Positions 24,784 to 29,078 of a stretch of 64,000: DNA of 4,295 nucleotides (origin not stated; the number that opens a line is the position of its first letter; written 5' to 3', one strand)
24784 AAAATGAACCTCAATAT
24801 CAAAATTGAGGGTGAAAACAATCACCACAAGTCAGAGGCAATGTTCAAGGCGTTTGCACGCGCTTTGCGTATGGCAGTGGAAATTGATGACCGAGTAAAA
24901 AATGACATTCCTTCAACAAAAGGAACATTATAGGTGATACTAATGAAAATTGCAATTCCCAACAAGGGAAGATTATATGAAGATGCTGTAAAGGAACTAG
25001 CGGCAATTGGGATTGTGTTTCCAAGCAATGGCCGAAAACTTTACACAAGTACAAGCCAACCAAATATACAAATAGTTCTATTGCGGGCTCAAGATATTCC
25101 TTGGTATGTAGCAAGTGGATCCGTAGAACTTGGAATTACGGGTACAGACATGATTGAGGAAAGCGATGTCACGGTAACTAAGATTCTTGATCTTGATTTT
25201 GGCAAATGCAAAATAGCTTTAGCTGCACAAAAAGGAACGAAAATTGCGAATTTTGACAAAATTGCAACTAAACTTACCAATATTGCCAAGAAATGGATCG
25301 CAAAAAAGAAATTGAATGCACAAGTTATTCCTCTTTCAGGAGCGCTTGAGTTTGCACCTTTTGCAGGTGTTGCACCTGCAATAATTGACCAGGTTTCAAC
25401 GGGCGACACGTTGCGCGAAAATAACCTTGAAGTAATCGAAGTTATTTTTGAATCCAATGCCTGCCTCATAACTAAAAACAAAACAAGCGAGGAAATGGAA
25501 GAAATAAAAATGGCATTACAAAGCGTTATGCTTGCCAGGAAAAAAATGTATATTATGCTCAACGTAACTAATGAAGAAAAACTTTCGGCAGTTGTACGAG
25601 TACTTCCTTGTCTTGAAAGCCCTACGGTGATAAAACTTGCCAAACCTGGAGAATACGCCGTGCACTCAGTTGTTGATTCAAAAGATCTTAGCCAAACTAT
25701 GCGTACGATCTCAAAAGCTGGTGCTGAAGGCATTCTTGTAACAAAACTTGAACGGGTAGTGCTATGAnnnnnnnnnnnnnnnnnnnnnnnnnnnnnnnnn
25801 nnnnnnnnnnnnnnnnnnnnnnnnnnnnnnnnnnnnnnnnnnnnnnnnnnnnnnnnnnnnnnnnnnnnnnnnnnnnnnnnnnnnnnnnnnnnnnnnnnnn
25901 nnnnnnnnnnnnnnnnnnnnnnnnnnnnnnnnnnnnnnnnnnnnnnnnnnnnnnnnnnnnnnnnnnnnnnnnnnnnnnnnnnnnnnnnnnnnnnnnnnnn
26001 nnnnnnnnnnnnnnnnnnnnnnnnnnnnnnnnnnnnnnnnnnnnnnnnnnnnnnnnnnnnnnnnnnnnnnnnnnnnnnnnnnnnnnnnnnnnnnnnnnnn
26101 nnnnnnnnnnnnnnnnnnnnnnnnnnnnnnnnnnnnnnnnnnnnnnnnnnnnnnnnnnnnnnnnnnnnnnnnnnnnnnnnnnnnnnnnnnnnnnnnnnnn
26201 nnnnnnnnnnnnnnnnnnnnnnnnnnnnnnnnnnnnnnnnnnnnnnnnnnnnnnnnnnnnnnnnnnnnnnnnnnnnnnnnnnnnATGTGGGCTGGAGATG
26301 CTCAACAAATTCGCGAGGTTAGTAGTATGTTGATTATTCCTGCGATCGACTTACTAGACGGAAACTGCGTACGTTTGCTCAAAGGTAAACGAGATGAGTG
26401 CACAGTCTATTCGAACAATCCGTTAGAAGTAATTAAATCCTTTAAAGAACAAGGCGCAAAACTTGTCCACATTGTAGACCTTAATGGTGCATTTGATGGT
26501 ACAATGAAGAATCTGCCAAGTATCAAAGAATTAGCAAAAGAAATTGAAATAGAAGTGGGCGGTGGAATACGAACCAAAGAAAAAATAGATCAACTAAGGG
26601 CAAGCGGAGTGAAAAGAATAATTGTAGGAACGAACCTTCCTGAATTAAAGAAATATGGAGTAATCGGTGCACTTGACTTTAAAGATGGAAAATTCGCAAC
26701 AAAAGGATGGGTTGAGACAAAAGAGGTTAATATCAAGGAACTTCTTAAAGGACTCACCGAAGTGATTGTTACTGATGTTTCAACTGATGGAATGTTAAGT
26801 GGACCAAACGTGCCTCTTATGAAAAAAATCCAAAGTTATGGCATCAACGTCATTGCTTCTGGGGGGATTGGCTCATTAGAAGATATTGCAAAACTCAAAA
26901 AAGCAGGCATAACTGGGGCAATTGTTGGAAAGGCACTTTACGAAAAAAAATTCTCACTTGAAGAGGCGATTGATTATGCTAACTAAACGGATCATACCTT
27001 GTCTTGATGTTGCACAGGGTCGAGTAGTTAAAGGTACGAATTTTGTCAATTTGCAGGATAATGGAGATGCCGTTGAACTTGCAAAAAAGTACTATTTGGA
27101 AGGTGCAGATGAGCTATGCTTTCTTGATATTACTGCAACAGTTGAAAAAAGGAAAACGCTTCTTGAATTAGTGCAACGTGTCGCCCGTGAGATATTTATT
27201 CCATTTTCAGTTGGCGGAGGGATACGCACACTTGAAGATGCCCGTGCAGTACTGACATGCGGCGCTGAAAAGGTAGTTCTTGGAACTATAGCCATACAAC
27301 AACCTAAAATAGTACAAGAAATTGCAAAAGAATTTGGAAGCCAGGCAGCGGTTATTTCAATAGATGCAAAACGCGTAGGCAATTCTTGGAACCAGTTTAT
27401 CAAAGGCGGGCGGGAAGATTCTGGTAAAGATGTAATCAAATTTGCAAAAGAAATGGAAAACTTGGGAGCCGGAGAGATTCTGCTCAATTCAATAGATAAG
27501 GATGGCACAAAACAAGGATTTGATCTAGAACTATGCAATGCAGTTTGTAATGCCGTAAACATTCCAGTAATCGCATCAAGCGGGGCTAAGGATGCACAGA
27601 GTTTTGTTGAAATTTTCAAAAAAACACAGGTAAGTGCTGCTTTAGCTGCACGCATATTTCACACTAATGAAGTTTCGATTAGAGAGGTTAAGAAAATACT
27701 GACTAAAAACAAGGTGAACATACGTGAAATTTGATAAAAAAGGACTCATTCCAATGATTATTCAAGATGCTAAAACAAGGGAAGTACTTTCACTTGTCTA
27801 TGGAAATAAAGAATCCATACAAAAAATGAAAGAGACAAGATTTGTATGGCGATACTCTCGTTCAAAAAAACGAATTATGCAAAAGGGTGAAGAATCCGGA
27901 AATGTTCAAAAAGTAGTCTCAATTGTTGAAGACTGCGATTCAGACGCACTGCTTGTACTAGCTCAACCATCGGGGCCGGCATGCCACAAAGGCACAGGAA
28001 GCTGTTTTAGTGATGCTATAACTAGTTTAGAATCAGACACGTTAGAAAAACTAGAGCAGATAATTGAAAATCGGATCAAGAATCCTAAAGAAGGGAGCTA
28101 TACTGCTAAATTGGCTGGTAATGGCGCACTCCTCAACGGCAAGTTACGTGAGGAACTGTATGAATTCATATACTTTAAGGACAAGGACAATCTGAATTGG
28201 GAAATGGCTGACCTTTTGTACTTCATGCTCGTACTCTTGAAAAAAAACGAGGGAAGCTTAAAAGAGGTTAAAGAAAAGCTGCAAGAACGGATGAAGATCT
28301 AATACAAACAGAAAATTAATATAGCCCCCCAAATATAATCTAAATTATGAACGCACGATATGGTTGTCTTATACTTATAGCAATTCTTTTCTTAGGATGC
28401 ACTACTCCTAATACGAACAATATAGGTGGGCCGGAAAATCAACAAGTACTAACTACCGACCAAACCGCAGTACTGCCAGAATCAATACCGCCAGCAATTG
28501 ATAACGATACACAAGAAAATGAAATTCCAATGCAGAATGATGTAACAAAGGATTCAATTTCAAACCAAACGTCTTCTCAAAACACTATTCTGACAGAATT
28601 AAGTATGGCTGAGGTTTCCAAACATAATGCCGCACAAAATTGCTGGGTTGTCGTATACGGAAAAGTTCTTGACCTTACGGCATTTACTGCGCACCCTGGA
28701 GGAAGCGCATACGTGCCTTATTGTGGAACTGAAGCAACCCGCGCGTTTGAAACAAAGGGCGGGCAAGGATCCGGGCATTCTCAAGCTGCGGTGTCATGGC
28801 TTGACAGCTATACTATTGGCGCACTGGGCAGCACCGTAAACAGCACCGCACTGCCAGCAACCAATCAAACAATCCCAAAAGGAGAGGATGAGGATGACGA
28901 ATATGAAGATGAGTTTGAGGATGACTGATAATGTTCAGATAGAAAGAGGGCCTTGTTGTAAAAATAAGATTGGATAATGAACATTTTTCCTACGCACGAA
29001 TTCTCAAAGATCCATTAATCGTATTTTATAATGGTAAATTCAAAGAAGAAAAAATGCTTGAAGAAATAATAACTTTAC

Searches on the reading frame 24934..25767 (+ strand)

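Call 41: search_protein_families(library=pfam, proteins=[window:24934-25767:+])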
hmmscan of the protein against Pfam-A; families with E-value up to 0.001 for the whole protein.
window:24934-25767:+ (277 aa): 2 families
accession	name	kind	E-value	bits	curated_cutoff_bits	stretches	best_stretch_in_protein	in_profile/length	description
PF01634.23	HisG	-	5.5e-46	156.8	25.5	1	51-195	1-156/158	ATP phosphoribosyltransferase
PF08029.16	HisG_C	-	6.1e-22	78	23.5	1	201-274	1-73/73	HisG, C-terminal domain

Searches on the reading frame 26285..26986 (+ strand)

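Call 41: search_protein_families(library=pfam, proteins=[window:26285-26986:+])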
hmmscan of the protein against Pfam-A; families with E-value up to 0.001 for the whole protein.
window:26285-26986:+ (233 aa): 5 families
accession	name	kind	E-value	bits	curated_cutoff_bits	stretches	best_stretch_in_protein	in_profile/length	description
PF00977.27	His_biosynth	-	4.7e-61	206.6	23.6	1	17-223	2-227/228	Histidine biosynthesis protein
PF00218.27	IGPS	-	9.2e-07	28.7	27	0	178-221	202-244/254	Indole-3-glycerol phosphate synthase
PF01729.25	QRPTase_C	-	1.2e-05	25.6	23.1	0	61-116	101-156/169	Quinolinate phosphoribosyl transferase, C-terminal domain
PF00478.31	IMPDH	-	0.00012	21.7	25.6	0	180-218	201-239/345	IMP dehydrogenase / GMP reductase domain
PF01884.23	PcrB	-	0.00025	21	23.9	0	72-120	163-213/226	PcrB family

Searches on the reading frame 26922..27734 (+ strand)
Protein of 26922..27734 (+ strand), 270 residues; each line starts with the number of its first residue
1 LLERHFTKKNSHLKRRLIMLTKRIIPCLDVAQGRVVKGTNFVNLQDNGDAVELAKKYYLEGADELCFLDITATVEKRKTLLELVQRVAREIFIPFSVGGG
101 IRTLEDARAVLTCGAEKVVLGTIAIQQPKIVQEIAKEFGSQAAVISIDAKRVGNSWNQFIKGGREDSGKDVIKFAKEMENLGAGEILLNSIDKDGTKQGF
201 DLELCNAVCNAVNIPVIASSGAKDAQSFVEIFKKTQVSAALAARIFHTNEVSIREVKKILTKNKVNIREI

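Call 41: search_protein_families(library=pfam, proteins=[window:26922-27734:+])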
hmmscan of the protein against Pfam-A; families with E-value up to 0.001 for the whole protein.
window:26922-27734:+ (270 aa): 6 families
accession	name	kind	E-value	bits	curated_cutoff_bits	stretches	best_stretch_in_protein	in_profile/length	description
PF00977.27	His_biosynth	-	1.4e-78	263.9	23.6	1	23-251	1-227/228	Histidine biosynthesis protein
PF03060.21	NMO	-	9.2e-10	38.9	28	0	174-264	148-244/331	Nitronate monooxygenase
PF01207.24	Dus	-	5e-09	36.1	20.4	1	79-135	171-227/311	Dihydrouridine synthase (Dus)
PF01180.27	DHO_dh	-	8.9e-05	22.2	27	1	79-138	229-287/291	Dihydroorotate dehydrogenase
PF01884.23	PcrB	-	0.00017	21.6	23.9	0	66-135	157-223/226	PcrB family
PF02581.23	TMP-TENI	-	0.00017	21.5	27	0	54-119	108-175/180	Thiamine monophosphate synthase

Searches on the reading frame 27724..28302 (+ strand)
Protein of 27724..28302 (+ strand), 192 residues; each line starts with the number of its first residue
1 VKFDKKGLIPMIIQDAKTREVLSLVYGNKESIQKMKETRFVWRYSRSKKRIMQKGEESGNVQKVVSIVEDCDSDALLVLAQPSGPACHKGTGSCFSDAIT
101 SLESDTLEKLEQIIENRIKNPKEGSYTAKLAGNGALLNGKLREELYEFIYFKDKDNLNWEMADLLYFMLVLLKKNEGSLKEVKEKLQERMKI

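Call 44: search_protein_families(library=pfam, proteins=[window:27724-28302:+])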
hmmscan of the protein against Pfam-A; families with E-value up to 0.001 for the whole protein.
window:27724-28302:+ (192 aa): 2 families
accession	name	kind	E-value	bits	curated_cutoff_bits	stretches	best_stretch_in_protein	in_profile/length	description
PF01502.23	PRA-CH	-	2.3e-25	88.7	27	1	24-95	2-73/74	Phosphoribosyl-AMP cyclohydrolase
PF01503.22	PRA-PH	-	1.9e-16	60.7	21.3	1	107-189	1-85/86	Phosphoribosyl-ATP pyrophosphohydrolase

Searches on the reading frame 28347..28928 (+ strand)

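Call 44: search_protein_families(library=pfam, proteins=[window:28347-28928:+])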
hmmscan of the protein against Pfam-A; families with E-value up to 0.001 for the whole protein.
window:28347-28928:+ (193 aa): 1 family
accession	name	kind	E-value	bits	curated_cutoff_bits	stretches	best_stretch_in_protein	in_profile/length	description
PF00173.33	Cyt-b5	-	9.6e-14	51.6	23.7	1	87-160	2-73/74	Cytochrome b5-like Heme/Steroid binding domain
